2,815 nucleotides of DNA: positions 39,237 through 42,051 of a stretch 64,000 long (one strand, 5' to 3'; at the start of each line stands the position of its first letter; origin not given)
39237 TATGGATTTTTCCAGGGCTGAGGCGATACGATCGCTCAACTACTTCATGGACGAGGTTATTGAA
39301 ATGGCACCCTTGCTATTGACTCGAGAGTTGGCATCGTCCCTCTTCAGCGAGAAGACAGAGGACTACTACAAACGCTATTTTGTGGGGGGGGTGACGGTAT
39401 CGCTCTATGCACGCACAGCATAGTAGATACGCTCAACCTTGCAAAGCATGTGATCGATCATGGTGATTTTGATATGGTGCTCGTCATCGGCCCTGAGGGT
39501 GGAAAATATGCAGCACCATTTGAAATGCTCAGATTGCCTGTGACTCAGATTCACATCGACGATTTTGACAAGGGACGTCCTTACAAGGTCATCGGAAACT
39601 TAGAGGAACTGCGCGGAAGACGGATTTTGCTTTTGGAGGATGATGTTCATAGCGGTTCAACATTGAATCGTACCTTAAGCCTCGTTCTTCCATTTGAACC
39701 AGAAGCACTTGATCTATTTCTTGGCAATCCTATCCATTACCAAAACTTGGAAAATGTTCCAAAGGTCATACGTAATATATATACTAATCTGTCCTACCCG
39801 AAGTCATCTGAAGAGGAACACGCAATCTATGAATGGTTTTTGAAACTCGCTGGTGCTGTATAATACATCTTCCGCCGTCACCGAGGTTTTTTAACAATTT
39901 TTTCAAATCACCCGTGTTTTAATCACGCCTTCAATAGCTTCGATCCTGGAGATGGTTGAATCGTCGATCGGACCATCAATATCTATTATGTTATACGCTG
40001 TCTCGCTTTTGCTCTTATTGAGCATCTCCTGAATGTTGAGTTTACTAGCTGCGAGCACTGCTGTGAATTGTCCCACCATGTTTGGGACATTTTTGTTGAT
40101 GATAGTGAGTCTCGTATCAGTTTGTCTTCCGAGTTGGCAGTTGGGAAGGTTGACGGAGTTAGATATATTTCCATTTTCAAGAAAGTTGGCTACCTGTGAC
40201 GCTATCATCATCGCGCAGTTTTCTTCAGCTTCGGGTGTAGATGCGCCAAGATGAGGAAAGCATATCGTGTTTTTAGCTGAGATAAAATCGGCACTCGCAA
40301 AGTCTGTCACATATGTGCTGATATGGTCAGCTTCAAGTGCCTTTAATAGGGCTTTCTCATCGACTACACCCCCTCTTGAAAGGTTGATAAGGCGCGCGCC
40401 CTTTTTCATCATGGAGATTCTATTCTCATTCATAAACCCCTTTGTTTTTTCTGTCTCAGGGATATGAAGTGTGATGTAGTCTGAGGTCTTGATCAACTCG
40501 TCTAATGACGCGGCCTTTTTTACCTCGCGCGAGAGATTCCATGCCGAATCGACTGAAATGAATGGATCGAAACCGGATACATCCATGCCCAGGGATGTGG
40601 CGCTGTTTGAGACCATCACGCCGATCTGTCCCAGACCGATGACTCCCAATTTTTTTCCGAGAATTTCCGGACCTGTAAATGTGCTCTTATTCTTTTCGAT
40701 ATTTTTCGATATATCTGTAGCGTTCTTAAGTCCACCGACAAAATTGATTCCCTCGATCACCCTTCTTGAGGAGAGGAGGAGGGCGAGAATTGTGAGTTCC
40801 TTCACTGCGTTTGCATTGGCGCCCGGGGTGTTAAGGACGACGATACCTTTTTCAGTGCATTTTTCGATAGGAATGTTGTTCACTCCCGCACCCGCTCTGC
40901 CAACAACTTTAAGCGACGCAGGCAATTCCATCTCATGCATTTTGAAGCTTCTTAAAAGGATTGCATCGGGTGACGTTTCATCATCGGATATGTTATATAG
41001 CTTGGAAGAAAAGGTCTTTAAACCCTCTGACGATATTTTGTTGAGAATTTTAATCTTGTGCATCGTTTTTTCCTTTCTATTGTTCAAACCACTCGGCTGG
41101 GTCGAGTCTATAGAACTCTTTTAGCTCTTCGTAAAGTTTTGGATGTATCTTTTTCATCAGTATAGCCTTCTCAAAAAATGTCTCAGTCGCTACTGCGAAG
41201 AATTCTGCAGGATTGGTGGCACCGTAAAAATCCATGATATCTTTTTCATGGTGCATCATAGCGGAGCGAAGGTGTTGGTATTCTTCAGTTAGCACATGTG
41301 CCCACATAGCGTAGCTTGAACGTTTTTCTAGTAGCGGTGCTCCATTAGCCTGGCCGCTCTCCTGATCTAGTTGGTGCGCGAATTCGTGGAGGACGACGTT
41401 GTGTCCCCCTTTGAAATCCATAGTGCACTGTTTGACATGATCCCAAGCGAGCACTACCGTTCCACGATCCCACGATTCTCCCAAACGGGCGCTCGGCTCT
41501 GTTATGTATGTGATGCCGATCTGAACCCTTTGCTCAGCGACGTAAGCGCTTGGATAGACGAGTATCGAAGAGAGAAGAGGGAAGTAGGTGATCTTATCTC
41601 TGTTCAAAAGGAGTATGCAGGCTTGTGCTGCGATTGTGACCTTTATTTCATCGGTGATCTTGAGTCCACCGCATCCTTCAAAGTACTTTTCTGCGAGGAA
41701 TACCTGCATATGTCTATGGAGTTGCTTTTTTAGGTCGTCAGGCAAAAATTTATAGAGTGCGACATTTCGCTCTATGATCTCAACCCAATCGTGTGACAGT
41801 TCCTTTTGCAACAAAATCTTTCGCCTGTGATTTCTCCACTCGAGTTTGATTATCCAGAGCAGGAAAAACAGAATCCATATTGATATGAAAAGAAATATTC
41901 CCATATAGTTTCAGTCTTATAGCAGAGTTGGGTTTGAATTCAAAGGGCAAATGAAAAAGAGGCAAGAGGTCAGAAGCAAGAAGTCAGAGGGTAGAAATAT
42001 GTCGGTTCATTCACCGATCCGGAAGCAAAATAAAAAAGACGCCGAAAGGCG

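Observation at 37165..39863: Tandem orphan phosphoribosyltransferase-module locus (752-aa PRT with long helical arms plus a second PRT module): candidate uncharacterised system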

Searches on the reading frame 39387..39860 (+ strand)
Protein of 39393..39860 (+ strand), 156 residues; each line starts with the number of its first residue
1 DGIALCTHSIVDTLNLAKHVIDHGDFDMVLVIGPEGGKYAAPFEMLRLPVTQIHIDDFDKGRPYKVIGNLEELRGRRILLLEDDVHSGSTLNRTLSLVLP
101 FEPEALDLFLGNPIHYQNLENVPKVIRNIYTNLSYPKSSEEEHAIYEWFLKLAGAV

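Call 3: search_protein_families(library=pfam, proteins=[window:39450-39860:+], max_evalue=1)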
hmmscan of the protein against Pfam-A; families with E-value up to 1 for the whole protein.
window:39450-39860:+ (137 aa): 1 family
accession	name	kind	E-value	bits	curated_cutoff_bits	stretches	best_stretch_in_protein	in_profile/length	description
PF00156.33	Pribosyltran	-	8.2e-05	22.4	26.3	1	50-86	81-117/158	Phosphoribosyl transferase domain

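Call 4: search_protein_families(library=ncbifam, proteins=[window:39450-39860:+], max_evalue=1)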
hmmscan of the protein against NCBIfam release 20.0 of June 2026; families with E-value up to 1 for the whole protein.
window:39450-39860:+ (137 aa): 2 families
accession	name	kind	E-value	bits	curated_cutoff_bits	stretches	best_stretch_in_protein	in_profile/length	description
TIGR01203.1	HGPRTase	equivalog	0.021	14.6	150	1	45-88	73-117/167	hypoxanthine phosphoribosyltransferase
NF004689.0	PRK06031.1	equivalog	0.083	12.1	175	1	51-79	149-177/233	phosphoribosyltransferase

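Call 5: search_protein_families(library=padloc, proteins=[window:39450-39860:+], max_evalue=1)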
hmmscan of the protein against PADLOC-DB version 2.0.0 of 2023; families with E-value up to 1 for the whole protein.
window:39450-39860:+ (137 aa): 0 families

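Call 8: search_solved_structures(query=window:39450-39860:+, max_evalue=10, show_alignments=2)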
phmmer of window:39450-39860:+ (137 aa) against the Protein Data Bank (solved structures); distinct sequences matched with E-value up to 10: 20.
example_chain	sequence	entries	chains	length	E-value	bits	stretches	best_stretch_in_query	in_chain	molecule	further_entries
4lyy_A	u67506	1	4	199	0.00032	24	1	37-89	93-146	Hypoxanthine phosphoribosyltransferase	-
8cag_A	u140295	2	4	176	0.0069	19.7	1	42-89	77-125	Hypoxanthine phosphoribosyltransferase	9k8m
5knr_A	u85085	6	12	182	0.0073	19.6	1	42-89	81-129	Hypoxanthine-guanine phosphoribosyltransferase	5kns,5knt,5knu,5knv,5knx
1g9s_A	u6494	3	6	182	0.0074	19.6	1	42-89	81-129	HYPOXANTHINE PHOSPHORIBOSYLTRANSFERASE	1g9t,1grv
1j7j_A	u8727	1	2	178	0.015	18.6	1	42-89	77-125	hypoxanthine phosphoribosyltransferase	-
3ohp_A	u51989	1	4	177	0.017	18.5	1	39-88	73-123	Hypoxanthine phosphoribosyltransferase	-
7san_A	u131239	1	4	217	0.02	18.2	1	44-87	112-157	Hypoxanthine-guanine phosphoribosyltransferase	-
5brn_A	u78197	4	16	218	0.02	18.2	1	44-87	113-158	Hypoxanthine-guanine phosphoribosyltransferase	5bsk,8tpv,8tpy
5hia_A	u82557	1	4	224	0.02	18.2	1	44-87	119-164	Hypoxanthine-guanine phosphoribosyltransferase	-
6bnj_A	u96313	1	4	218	0.02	18.2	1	44-87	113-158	Hypoxanthine-guanine phosphoribosyltransferase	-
4kn6_A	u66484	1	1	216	0.022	18.1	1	44-87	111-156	Hypoxanthine-guanine phosphoribosyltransferase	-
1bzy_A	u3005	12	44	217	0.022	18.1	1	44-87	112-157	HYPOXANTHINE-GUANINE PHOSPHORIBOSYLTRANSFERASE | HYPOXANTHINE GUANINE PHOSPHORIBOSYL-TRANSFERASE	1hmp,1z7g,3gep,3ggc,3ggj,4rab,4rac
5w8v_A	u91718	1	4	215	0.022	18.1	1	44-87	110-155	Hypoxanthine-guanine phosphoribosyltransferase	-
4ijq_A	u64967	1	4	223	0.022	18.1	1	44-87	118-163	Hypoxanthine-guanine phosphoribosyltransferase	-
2vfa_A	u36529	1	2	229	0.022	18.1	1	44-87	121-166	HYPOXANTHINE-GUANINE-XANTHINE PHOSPHORIBOSYLTRANSFERASE, HYPOXANTHINE-GUANINE PHOSPHORIBOS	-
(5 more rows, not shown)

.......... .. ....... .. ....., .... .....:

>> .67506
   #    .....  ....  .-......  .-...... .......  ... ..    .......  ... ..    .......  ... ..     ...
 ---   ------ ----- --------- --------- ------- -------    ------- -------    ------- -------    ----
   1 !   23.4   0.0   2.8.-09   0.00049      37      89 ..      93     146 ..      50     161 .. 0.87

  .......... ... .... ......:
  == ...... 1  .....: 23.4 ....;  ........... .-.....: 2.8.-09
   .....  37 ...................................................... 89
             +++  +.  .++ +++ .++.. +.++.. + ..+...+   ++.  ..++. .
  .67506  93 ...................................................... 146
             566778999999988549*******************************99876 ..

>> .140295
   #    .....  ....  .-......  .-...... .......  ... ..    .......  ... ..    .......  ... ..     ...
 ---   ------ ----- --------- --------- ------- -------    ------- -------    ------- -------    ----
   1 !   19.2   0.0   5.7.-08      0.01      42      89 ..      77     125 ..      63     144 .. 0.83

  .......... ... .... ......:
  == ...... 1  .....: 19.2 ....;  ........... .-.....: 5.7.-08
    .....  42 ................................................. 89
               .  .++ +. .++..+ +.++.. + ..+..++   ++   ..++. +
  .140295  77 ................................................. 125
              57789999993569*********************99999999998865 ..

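Call 49: search_solved_structures(query=A3, max_evalue=0.01, show_alignments=3)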
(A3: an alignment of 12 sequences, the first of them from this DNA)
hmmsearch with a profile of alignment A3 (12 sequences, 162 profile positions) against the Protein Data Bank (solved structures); distinct sequences matched with E-value up to 0.01: 44.
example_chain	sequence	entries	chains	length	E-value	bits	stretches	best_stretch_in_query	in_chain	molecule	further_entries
1g9s_A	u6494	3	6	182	6.6e-09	38.6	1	62-129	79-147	HYPOXANTHINE PHOSPHORIBOSYLTRANSFERASE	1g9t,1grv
8cag_A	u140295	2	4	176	1e-08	38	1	62-129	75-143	Hypoxanthine phosphoribosyltransferase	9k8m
5knr_A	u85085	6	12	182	1.1e-08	37.9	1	62-129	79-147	Hypoxanthine-guanine phosphoribosyltransferase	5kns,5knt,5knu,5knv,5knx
1j7j_A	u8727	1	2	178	3.2e-08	36.4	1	62-128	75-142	hypoxanthine phosphoribosyltransferase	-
4lyy_A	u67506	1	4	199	3.2e-08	36.4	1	59-126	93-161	Hypoxanthine phosphoribosyltransferase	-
3ohp_A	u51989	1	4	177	3.3e-07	33.1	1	61-110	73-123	Hypoxanthine phosphoribosyltransferase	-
2jbh_A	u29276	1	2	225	7.2e-07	32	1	70-110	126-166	PHOSPHORIBOSYLTRANSFERASE DOMAIN-CONTAINING PROTEIN 1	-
2vfa_A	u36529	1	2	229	2.2e-06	30.4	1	71-109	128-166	HYPOXANTHINE-GUANINE-XANTHINE PHOSPHORIBOSYLTRANSFERASE, HYPOXANTHINE-GUANINE PHOSPHORIBOS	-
8fwy_A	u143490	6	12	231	2.3e-06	30.4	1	71-110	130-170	Hypoxanthine-guanine phosphoribosyltransferase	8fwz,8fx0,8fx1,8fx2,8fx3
7san_A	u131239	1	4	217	2.3e-06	30.4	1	71-109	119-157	Hypoxanthine-guanine phosphoribosyltransferase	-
5brn_A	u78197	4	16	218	2.3e-06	30.3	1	71-109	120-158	Hypoxanthine-guanine phosphoribosyltransferase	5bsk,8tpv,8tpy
5w8v_A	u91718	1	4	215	2.5e-06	30.2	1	71-109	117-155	Hypoxanthine-guanine phosphoribosyltransferase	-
4kn6_A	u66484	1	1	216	2.5e-06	30.2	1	71-109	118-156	Hypoxanthine-guanine phosphoribosyltransferase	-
6bnj_A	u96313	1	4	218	2.6e-06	30.2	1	71-109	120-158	Hypoxanthine-guanine phosphoribosyltransferase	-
1bzy_A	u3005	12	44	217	2.6e-06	30.2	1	71-109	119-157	HYPOXANTHINE-GUANINE PHOSPHORIBOSYLTRANSFERASE | HYPOXANTHINE GUANINE PHOSPHORIBOSYL-TRANSFERASE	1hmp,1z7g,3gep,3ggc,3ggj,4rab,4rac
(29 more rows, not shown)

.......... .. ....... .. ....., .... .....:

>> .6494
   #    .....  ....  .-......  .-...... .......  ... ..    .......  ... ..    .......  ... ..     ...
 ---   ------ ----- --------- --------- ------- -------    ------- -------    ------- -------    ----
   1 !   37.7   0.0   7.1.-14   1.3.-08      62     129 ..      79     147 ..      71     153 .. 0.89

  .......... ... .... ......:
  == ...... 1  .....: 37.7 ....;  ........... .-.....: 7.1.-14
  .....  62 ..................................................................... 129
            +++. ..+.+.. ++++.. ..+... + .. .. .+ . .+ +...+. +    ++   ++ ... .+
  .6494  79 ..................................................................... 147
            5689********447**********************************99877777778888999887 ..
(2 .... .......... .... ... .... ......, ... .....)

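Call 58: find_related_loci(query=A5, collection=genome_contigs, flank=10000)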
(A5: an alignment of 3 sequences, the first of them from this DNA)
Query A5 (158 aa) in genome_contigs; peptide patterns used: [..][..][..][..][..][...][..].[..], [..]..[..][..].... (x = any residue, [..] = any of these).
599 stretches matched a pattern, but none encodes a relative of the query by tblastn (E <= 1e-3).

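Call 60: find_related_loci(query=A5, collection=viral_contigs, flank=5000)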
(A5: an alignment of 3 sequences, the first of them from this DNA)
Query A5 (158 aa) in viral_contigs; peptide patterns used: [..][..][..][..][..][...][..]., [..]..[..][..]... (x = any residue, [..] = any of these).
221 stretches matched a pattern, but none encodes a relative of the query by tblastn (E <= 1e-3).

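Call 72: find_homologous_proteins(query=window:39393-39860:+, max_evalue=0.001)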
Query window:39393-39860:+ (156 aa): 1 proteins with E <= 0.001 among 23 candidates.
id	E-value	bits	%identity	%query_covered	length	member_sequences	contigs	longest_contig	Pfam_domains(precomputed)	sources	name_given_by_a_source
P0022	8.9e-86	304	99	88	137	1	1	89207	-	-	-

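Call 74: find_encoding_contigs(protein=P0022, flank=5000, max_places=6)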
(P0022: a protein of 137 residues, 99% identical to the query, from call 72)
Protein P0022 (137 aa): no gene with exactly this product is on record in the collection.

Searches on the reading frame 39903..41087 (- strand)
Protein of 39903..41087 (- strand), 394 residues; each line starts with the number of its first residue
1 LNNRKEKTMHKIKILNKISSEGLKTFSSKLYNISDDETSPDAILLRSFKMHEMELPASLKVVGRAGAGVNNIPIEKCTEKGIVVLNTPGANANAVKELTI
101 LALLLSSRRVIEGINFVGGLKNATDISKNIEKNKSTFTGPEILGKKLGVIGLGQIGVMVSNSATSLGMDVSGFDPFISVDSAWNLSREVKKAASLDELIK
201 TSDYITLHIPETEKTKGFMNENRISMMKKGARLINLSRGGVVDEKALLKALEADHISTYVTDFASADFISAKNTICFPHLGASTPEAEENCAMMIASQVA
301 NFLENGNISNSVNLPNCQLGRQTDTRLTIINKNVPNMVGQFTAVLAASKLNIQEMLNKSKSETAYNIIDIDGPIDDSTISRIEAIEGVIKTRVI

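Call 24: search_protein_families(library=pfam, proteins=[window:39903-41084:-], max_evalue=0.001)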
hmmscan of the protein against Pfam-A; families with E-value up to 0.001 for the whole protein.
window:39903-41084:- (393 aa): 4 families
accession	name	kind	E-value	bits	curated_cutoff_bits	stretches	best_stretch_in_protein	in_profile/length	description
PF02826.25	2-Hacid_dh_C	-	7.5e-39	133.4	25.1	1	131-280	24-178/178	D-isomer specific 2-hydroxyacid dehydrogenase, NAD binding domain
PF00389.36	2-Hacid_dh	-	8.8e-20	71.2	24.6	1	56-312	60-134/134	D-isomer specific 2-hydroxyacid dehydrogenase, catalytic domain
PF03446.21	NAD_binding_2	-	3.5e-07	30.8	21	1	145-255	1-112/161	NAD binding domain of 6-phosphogluconate dehydrogenase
PF22660.2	RS_preATP-grasp-like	-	0.00035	21.3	27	0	144-209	2-71/98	Ribonucleotide synthetase preATP-grasp domain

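Call 75: find_encoding_contigs(protein=window:39903-41087:-, flank=5000, max_places=6)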
Protein window:39903-41087:- (394 aa): no gene with exactly this product is on record in the collection.

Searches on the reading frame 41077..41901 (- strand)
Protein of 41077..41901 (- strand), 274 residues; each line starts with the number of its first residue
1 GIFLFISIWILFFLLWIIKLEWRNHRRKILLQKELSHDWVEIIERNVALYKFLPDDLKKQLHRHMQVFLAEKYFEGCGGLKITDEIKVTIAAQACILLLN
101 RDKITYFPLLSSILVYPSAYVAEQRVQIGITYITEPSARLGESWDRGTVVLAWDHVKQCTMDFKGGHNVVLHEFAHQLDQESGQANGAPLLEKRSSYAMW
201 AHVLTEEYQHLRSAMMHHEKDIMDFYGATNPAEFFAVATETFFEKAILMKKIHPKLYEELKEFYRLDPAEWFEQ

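Call 24: search_protein_families(library=pfam, proteins=[window:41077-41901:-], max_evalue=0.001)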
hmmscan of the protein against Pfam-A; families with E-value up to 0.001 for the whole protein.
window:41077-41901:- (274 aa): 2 families
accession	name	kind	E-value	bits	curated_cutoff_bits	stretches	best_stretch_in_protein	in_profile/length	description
PF06167.18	Peptidase_M90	-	4.9e-85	285.4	26.2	1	24-265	4-243/243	Glucose-regulated metallo-peptidase M90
PF07737.17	ATLF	-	0.00018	21.7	27.4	1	163-261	107-191/193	Anthrax toxin lethal factor, N- and C-terminal domain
